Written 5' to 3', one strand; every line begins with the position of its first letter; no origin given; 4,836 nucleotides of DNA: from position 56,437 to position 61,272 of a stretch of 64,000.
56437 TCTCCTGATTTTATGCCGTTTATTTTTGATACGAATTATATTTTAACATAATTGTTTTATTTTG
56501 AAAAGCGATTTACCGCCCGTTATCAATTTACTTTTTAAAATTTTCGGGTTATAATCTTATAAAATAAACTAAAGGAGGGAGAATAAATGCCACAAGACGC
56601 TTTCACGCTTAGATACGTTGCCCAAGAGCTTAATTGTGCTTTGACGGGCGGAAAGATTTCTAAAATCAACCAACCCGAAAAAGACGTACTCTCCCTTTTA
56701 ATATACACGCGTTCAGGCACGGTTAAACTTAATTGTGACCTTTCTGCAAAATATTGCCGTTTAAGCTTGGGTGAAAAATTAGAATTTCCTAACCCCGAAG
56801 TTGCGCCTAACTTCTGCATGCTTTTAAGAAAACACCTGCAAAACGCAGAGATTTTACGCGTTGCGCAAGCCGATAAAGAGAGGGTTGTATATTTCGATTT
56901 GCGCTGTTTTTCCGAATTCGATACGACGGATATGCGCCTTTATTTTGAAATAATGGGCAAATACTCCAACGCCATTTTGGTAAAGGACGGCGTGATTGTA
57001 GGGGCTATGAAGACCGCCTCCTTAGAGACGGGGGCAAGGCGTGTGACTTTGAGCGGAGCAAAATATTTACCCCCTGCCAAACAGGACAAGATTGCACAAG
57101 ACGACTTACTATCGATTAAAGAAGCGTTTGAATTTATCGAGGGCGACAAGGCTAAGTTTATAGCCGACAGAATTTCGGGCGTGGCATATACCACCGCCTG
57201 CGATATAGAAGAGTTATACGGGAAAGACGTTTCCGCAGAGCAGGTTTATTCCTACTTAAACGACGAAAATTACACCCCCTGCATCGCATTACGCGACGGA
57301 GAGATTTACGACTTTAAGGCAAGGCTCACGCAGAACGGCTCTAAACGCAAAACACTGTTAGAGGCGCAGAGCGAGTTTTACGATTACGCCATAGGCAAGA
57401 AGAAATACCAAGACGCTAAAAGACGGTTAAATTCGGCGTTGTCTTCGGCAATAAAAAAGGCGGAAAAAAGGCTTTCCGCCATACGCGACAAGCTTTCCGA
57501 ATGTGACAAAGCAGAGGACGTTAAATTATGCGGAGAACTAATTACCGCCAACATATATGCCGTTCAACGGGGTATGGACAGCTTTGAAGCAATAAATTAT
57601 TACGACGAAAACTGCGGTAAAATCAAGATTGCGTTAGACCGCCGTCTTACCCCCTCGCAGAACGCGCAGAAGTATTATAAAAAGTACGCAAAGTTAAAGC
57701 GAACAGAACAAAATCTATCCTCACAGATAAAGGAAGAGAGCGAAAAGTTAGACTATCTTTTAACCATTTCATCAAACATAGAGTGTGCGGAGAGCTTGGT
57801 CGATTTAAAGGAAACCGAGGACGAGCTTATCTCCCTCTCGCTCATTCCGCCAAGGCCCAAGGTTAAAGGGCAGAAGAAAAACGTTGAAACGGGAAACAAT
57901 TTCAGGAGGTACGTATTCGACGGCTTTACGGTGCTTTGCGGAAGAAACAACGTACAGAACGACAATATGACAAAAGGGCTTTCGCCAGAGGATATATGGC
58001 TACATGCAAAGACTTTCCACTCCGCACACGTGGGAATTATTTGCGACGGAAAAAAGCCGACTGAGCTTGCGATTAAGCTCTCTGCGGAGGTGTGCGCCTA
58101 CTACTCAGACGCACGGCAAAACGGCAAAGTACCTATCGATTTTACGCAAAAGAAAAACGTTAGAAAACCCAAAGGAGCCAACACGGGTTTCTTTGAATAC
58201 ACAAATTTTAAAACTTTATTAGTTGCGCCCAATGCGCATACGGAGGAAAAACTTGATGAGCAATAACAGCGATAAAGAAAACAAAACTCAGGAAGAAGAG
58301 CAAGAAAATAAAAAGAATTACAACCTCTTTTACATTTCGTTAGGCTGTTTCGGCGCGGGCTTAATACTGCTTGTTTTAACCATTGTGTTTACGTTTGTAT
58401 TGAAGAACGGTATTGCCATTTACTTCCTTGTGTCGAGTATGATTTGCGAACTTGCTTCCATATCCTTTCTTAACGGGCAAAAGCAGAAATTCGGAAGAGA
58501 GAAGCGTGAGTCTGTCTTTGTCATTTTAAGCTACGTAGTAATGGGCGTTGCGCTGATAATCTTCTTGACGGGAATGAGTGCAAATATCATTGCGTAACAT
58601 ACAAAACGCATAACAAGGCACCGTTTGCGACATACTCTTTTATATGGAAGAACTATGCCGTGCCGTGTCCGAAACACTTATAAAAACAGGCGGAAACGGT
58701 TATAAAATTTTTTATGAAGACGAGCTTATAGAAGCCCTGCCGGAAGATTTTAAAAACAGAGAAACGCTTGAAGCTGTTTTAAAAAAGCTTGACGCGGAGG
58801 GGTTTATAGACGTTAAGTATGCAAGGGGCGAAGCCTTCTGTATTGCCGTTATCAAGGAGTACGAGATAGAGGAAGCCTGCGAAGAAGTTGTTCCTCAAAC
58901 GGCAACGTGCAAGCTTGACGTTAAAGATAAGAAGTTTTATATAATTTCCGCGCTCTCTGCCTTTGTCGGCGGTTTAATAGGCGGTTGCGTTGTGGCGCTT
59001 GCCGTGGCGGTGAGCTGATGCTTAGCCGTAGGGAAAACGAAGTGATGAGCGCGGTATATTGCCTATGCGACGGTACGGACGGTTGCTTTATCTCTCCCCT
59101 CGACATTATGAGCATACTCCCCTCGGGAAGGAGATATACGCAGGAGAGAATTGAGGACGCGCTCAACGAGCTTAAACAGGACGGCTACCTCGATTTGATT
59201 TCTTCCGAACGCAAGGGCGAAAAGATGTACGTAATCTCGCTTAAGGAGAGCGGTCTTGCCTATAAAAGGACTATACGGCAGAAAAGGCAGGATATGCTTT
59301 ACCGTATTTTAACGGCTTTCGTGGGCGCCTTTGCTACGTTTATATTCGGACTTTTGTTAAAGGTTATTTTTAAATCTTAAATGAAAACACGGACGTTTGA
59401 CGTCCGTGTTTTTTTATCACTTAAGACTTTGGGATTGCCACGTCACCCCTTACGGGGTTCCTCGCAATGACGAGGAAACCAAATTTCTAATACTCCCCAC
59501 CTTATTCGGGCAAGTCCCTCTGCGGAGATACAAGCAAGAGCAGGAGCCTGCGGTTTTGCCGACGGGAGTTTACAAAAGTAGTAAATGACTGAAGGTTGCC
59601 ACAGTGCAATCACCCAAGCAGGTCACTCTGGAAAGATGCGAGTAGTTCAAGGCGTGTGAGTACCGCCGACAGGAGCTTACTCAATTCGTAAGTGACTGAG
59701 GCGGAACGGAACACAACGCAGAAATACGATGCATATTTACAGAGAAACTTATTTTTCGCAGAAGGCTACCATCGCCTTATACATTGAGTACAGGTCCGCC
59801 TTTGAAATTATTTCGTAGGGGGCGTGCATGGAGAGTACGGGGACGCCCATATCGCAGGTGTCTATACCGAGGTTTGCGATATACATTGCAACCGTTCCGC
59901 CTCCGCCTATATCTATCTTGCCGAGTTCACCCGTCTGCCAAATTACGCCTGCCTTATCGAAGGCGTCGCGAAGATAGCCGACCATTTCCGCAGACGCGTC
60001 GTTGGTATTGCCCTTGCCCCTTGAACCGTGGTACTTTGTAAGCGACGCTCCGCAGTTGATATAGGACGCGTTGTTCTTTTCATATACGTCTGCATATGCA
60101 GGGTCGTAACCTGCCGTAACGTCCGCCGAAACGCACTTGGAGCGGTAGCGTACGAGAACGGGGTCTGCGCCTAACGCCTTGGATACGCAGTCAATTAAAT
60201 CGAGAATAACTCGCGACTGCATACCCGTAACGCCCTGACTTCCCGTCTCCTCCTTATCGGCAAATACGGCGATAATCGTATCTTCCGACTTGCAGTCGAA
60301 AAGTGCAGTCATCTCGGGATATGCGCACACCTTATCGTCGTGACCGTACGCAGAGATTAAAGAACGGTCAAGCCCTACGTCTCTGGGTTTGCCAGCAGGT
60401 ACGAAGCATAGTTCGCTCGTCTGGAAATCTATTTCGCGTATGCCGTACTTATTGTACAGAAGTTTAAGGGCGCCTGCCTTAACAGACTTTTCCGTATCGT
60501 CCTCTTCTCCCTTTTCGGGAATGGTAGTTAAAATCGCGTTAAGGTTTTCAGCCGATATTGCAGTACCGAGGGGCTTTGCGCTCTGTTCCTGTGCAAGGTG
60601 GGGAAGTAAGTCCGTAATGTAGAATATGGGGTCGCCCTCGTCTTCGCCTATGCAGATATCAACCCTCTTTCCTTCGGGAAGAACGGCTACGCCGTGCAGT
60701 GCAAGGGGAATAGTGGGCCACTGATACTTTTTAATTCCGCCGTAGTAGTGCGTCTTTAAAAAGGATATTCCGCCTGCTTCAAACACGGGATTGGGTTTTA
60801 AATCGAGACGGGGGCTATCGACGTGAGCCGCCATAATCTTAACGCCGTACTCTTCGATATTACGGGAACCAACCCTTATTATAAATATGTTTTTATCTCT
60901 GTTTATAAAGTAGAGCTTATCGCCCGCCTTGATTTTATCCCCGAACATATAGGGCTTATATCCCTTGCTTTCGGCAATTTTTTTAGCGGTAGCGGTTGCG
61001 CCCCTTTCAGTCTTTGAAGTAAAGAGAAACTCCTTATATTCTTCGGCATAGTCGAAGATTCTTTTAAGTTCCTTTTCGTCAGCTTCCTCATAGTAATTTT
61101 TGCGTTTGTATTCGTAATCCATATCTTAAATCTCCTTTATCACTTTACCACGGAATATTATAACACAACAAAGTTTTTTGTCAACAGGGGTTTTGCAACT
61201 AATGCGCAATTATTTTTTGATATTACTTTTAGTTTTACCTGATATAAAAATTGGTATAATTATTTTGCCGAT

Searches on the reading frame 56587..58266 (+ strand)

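Call 74: search_protein_families(library=pfam, proteins=[window:56587-58266:+], max_evalue=0.0001)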
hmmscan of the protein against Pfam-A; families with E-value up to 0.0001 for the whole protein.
window:56587-58266:+ (559 aa): 3 families
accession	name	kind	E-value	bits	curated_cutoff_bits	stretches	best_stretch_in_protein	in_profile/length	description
PF05833.16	NFACT_N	-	4.8e-96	322.7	31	1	4-431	1-454/456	NFACT N-terminal and middle domains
PF05670.18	NFACT-R_1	-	3.9e-08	34.2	29.8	1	445-532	9-104/112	NFACT protein RNA binding domain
PF18297.6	NFACT-R_2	-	2.9e-07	31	26.9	1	446-526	9-86/104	NFACT protein RNA binding domain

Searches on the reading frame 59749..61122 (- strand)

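Call 15: search_protein_families(library=ncbifam, proteins=[window:59749-61122:-], max_evalue=0.00001)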
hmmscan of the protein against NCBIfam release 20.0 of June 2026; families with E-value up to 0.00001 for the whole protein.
window:59749-61122:- (457 aa): 2 families
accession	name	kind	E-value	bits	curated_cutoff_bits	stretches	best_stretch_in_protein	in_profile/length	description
NF002600.0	PRK02256.1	equivalog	5.5e-172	572.5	529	1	3-456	5-461/463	aminopeptidase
NF002759.0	PRK02813.1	equivalog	4.4e-55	187.3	356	1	25-456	8-428/430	M18 family aminopeptidase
